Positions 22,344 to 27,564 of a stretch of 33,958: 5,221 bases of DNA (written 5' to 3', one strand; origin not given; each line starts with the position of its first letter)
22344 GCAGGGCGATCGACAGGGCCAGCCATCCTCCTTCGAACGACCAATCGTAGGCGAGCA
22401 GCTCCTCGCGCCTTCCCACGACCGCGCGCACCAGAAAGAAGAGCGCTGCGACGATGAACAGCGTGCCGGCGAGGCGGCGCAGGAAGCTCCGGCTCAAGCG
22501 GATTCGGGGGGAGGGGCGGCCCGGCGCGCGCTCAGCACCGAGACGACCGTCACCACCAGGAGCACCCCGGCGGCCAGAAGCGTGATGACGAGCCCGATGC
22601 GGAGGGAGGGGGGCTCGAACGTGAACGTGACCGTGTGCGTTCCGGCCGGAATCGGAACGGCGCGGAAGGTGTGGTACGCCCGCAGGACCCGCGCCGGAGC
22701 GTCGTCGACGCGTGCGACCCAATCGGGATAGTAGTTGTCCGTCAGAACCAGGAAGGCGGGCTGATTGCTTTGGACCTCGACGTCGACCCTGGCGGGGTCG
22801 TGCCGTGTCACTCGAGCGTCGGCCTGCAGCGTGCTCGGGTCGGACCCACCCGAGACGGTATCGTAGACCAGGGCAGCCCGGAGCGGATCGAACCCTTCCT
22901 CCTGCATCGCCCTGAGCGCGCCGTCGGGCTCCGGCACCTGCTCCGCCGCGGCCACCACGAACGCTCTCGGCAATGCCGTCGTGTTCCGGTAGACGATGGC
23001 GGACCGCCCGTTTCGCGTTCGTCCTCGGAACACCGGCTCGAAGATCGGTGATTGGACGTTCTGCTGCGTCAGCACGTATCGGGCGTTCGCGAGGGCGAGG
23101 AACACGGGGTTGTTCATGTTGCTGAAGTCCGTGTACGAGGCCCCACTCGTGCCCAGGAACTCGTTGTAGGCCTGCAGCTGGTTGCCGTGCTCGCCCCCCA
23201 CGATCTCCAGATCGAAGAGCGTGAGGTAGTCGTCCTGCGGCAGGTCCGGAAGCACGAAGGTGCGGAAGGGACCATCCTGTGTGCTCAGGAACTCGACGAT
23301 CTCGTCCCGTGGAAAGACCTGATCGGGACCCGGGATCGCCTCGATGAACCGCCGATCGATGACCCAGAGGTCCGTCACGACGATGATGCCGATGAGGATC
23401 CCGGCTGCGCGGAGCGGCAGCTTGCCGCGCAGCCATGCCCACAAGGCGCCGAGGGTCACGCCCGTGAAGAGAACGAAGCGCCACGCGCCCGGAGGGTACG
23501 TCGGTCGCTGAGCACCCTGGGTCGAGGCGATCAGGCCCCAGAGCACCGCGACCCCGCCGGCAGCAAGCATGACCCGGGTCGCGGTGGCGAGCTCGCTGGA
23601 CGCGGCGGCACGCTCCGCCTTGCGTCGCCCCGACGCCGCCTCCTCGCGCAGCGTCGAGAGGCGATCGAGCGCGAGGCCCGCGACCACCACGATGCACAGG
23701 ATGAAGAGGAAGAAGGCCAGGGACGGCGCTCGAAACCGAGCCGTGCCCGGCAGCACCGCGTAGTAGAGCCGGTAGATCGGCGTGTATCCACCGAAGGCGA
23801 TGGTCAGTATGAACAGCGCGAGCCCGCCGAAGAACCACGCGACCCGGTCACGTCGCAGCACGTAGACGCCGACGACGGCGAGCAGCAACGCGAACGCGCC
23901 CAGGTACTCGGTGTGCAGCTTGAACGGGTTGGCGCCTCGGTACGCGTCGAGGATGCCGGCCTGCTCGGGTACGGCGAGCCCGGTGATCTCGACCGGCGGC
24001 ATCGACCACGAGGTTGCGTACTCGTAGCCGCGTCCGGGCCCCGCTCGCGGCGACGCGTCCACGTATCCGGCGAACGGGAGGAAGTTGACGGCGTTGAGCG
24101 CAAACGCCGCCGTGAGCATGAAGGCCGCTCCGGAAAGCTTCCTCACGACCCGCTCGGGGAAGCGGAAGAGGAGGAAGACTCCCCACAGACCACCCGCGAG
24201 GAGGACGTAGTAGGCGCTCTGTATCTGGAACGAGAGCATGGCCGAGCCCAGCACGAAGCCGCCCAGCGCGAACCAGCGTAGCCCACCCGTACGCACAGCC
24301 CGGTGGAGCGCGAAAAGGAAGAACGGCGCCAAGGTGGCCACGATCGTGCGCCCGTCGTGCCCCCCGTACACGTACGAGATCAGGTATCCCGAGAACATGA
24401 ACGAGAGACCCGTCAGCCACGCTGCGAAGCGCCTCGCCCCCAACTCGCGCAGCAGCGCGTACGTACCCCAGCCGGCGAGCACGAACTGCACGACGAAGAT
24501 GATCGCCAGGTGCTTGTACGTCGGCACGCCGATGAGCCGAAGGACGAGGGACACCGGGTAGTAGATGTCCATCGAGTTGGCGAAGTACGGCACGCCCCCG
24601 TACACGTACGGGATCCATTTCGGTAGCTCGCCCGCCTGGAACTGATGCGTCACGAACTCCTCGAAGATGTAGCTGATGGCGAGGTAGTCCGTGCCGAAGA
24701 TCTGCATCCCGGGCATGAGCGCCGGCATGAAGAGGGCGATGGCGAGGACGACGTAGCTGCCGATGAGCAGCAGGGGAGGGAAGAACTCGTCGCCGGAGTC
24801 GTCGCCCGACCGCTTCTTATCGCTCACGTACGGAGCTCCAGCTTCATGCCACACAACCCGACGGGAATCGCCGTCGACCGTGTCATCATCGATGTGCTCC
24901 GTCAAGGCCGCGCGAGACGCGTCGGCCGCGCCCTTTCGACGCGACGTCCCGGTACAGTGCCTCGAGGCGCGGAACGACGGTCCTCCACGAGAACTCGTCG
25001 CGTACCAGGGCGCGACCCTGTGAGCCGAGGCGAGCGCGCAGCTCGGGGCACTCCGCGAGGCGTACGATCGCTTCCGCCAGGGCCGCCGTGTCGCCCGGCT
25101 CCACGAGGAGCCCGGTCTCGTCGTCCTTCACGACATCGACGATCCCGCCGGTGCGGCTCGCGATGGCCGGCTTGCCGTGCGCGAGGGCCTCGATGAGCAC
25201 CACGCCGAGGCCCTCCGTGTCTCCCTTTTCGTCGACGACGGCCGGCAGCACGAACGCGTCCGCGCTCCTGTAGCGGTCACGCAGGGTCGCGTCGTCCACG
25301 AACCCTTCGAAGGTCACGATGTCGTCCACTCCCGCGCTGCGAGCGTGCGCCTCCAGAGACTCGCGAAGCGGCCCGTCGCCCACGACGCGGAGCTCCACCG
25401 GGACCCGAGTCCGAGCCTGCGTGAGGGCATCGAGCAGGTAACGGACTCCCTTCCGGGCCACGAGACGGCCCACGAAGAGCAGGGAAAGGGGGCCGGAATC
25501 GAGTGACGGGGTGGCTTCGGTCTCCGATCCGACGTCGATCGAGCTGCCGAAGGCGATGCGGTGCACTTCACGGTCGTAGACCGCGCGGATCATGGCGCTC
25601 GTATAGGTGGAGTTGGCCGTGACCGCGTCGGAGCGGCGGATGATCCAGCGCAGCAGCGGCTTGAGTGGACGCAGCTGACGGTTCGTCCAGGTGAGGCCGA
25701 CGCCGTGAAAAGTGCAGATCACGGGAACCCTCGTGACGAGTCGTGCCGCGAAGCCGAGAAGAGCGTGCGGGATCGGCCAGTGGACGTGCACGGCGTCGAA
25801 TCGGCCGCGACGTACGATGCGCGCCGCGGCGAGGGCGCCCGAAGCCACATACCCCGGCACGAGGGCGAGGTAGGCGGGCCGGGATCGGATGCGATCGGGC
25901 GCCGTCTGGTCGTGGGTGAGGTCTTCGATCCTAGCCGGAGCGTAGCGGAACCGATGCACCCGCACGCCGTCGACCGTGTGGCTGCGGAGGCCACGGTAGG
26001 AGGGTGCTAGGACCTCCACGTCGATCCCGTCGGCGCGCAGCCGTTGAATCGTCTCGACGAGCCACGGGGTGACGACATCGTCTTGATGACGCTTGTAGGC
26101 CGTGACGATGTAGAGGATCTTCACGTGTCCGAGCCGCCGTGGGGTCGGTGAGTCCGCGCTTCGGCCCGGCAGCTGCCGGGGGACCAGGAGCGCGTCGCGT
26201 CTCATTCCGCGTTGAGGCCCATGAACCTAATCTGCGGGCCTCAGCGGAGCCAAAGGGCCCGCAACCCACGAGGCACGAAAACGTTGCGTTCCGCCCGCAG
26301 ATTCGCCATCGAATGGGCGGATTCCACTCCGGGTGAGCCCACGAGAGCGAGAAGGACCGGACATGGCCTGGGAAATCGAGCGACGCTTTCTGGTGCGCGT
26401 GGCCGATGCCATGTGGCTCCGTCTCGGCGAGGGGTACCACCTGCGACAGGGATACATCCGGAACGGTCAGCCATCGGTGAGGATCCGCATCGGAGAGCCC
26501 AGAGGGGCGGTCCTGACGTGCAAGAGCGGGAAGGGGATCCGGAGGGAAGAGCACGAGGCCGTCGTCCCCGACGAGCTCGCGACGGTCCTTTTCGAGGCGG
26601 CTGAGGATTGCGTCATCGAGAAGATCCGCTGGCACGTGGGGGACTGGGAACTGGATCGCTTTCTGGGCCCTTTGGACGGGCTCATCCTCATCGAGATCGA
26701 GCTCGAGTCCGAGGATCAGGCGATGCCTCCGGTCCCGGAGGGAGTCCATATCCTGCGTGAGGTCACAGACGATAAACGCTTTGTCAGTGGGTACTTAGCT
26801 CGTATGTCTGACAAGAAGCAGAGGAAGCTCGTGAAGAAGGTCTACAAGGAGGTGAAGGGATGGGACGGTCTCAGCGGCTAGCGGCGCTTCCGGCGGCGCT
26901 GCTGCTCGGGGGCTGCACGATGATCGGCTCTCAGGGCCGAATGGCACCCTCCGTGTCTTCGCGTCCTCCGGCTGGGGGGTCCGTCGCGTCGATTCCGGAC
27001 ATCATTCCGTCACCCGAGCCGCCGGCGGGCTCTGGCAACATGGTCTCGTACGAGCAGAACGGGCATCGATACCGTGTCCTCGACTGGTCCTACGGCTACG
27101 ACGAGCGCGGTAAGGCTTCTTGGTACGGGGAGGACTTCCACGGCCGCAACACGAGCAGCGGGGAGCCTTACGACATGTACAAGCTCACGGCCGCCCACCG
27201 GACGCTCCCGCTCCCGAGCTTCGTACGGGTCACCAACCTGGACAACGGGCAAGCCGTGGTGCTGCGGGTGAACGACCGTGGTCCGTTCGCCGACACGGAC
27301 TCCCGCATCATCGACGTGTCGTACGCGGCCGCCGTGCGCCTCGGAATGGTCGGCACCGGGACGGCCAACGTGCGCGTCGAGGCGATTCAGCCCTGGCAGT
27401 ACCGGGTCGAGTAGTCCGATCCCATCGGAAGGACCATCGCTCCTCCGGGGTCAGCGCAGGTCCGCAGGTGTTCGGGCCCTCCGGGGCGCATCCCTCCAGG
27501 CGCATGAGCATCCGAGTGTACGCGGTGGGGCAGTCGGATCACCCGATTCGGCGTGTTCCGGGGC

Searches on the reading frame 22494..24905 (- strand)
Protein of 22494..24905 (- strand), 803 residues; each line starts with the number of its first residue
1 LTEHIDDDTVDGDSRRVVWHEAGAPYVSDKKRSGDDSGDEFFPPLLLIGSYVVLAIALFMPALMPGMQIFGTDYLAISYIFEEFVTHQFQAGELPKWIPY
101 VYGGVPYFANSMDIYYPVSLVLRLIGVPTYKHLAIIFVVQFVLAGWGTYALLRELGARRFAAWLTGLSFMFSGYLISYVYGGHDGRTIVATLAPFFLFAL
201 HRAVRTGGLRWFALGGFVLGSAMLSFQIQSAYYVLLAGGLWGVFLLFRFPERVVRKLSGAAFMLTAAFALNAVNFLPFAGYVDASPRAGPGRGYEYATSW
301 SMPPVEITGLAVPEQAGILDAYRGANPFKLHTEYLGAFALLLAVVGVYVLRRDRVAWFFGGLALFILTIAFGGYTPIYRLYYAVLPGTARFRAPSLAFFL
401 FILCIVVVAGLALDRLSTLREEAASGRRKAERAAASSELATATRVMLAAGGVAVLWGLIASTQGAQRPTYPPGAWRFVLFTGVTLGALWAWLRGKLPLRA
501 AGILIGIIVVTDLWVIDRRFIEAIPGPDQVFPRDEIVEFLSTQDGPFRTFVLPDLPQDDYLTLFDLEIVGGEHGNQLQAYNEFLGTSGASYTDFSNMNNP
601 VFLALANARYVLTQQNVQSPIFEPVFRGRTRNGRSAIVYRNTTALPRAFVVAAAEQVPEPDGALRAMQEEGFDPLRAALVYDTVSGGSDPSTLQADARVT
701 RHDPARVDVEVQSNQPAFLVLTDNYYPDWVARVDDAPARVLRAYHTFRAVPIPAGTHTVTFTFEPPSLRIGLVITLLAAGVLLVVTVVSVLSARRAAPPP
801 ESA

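Call 8: search_protein_families(library=pfam, proteins=[window:22494-24905:-])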
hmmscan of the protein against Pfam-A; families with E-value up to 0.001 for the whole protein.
window:22494-24905:- (803 aa): 2 families
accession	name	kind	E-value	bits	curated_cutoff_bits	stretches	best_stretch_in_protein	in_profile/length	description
PF09586.16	YfhO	-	8.9e-11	41.3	28.5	1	696-775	755-835/835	Bacterial membrane protein YfhO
PF10131.15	PTPS_related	-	6.5e-05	22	26.4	1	115-391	9-259/621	6-pyruvoyl-tetrahydropterin synthase related domain; membrane protein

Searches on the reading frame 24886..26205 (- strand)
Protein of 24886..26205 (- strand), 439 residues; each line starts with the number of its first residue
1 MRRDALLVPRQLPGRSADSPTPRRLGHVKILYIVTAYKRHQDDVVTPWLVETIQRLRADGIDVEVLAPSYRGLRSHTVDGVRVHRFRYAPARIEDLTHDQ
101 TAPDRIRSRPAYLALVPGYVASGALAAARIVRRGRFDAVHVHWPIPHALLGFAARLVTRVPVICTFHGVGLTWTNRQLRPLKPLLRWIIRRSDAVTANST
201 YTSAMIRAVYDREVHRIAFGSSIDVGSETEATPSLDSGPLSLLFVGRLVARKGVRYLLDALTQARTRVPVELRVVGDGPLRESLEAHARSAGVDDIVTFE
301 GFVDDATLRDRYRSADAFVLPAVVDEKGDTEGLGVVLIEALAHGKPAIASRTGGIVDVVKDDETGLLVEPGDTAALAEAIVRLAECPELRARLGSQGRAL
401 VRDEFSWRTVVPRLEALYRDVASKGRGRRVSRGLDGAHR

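Call 8: search_protein_families(library=pfam, proteins=[window:24886-26205:-])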
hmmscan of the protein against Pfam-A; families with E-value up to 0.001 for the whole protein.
window:24886-26205:- (439 aa): 7 families
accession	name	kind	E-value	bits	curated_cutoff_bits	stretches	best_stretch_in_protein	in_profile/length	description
PF00534.26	Glycos_transf_1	-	3e-39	134.7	26.4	1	235-398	11-170/172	Glycosyl transferases group 1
PF13692.12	Glyco_trans_1_4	-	1.6e-37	129.3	27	1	241-385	3-141/142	Glycosyl transferases group 1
PF13439.12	Glyco_transf_4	-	2.5e-21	76.9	28.5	1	49-211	8-153/170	Glycosyltransferase Family 4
PF13579.12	Glyco_trans_4_4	-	2.2e-19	70.8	29.7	1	51-210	9-145/158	Glycosyl transferase 4-like domain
PF13477.12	Glyco_trans_4_2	-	2.7e-11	44.2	23.4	1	48-199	16-139/139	Glycosyl transferase 4-like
PF20706.3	GT4-conflict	-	9.5e-11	41.7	26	1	209-411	169-382/385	Family 4 Glycosyltransferase in conflict systems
PF13524.12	Glyco_trans_1_2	-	1.4e-08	35.2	25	1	257-414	5-142/144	Glycosyl transferase-like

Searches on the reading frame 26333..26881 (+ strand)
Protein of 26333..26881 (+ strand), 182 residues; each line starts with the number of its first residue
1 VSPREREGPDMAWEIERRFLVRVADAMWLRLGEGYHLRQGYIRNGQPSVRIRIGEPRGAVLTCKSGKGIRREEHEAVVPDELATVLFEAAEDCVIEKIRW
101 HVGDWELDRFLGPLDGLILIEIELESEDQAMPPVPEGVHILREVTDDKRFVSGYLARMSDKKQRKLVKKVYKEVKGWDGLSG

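Call 8: search_protein_families(library=pfam, proteins=[window:26333-26881:+])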
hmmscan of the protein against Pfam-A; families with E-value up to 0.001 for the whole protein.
window:26333-26881:+ (182 aa): 1 family
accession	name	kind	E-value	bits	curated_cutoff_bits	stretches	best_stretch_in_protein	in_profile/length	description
PF01928.26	CYTH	-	0.00011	22.6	23.2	1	14-130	3-151/179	CYTH domain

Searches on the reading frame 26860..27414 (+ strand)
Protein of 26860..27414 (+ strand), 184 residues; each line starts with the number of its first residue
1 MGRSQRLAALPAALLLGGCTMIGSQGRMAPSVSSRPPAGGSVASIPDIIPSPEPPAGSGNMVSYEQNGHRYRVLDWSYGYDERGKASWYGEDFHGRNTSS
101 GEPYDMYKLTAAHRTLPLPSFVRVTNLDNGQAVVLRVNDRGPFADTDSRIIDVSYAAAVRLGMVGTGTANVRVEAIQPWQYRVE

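Call 8: search_protein_families(library=pfam, proteins=[window:26860-27414:+])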
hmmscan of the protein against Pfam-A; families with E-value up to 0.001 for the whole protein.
window:26860-27414:+ (184 aa): 1 family
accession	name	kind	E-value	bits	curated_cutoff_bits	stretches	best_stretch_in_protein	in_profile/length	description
PF03330.24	DPBB_1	-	2.5e-24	85.8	28.8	1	82-173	2-83/83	Lytic transglycolase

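Call 9: find_encoding_contigs(protein=window:26860-27414:+, flank=10000, max_places=10)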
Protein window:26860-27414:+ (184 aa): 4 contigs read that carry it; 4 places shown.
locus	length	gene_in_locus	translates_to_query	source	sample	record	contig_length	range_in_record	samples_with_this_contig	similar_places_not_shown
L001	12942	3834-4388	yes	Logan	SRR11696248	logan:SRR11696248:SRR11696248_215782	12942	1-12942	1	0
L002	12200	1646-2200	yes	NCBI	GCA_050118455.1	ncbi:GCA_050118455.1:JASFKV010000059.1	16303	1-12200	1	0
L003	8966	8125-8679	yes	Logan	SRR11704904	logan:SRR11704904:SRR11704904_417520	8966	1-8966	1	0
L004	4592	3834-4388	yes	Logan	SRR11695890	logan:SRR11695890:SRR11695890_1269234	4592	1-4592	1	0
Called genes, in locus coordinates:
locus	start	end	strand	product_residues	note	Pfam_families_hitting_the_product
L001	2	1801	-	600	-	?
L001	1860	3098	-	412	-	PF13477:Glyco_trans_4_2, PF13439:Glyco_transf_4, PF13579:Glyco_trans_4_4, PF20706:GT4-conflict, PF00534:Glycos_transf_1, PF13692:Glyco_trans_1_4, PF13524:Glyco_trans_1_2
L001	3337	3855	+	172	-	-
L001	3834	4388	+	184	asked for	PF03330:DPBB_1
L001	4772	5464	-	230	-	PF14559:TPR_19 (faint), PF09976:TPR_21, PF13174:TPR_6 (faint), PF13176:TPR_7 (faint), PF13424:TPR_12 (faint), PF13428:TPR_14 (faint), PF13432:TPR_16 (faint)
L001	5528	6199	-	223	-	PF00027:cNMP_binding (weak), PF13545:HTH_Crp_2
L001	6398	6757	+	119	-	PF04241:DUF423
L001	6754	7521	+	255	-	PF02146:SIR2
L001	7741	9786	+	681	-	PF02368:Big_2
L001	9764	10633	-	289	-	PF03372:Exo_endo_phos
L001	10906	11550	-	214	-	-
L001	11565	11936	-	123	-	-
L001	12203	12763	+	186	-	-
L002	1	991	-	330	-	PF13477:Glyco_trans_4_2, PF13439:Glyco_transf_4, PF13579:Glyco_trans_4_4, PF00534:Glycos_transf_1, PF13692:Glyco_trans_1_4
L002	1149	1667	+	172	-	-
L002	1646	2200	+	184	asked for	PF03330:DPBB_1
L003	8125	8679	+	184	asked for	PF03330:DPBB_1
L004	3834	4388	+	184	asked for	PF03330:DPBB_1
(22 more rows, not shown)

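Call 12: search_protein_families(library=ncbifam, proteins=[window:26860-27414:+])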
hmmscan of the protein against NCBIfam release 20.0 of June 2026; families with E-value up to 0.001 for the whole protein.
window:26860-27414:+ (184 aa): 3 families
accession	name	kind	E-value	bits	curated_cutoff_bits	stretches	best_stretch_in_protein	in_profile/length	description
TIGR00413.1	rlpA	subfamily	1e-40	139.9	82.15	1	84-177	1-92/208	septal ring lytic transglycosylase RlpA family protein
NF007953.1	PRK10672.1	equivalog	9.8e-40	137.2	201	1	11-177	10-169/362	endolytic peptidoglycan transglycosylase RlpA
NF047735.1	MPL36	exception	7.1e-35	121.1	430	1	79-176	89-184/305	RlpA family plasminogen-binding lipoprotein MPL36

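Call 13: find_related_loci(query=window:26860-27414:+, collection=metagenome_contigs, flank=10000)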
Query window:26860-27414:+ (184 aa) in metagenome_contigs; peptide patterns used: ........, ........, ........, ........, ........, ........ (x = any residue, [..] = any of these).
498 stretches matched a pattern; 388 encode a relative of the query (tblastn E <= 1e-3); the best 80 are kept; 80 distinct loci.
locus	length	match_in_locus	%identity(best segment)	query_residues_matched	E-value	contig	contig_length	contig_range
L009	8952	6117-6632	71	5-183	2e-82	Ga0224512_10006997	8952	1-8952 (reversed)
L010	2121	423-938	72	5-183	7e-85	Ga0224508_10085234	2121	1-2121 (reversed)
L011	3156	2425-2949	70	1-183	7e-82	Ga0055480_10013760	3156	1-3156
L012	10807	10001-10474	55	16-180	1e-56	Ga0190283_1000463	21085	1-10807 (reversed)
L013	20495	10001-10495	54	14-181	6e-54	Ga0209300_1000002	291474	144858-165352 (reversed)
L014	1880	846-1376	55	1-178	5e-55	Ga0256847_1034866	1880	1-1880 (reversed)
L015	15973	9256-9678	64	36-178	4e-54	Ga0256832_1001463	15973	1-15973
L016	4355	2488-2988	54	8-180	4e-53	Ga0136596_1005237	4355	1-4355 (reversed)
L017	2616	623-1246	49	6-178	7e-53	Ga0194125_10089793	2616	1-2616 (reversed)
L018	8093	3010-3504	54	18-184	4e-52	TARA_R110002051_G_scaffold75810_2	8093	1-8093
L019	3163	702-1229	50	5-181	9e-52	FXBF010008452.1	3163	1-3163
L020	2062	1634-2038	64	42-178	1e-51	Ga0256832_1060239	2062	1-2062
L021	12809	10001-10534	52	8-182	5e-51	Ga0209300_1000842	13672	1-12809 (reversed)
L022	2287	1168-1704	52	3-180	2e-51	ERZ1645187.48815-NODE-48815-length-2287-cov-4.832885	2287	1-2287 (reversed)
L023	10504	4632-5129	52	17-184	2e-50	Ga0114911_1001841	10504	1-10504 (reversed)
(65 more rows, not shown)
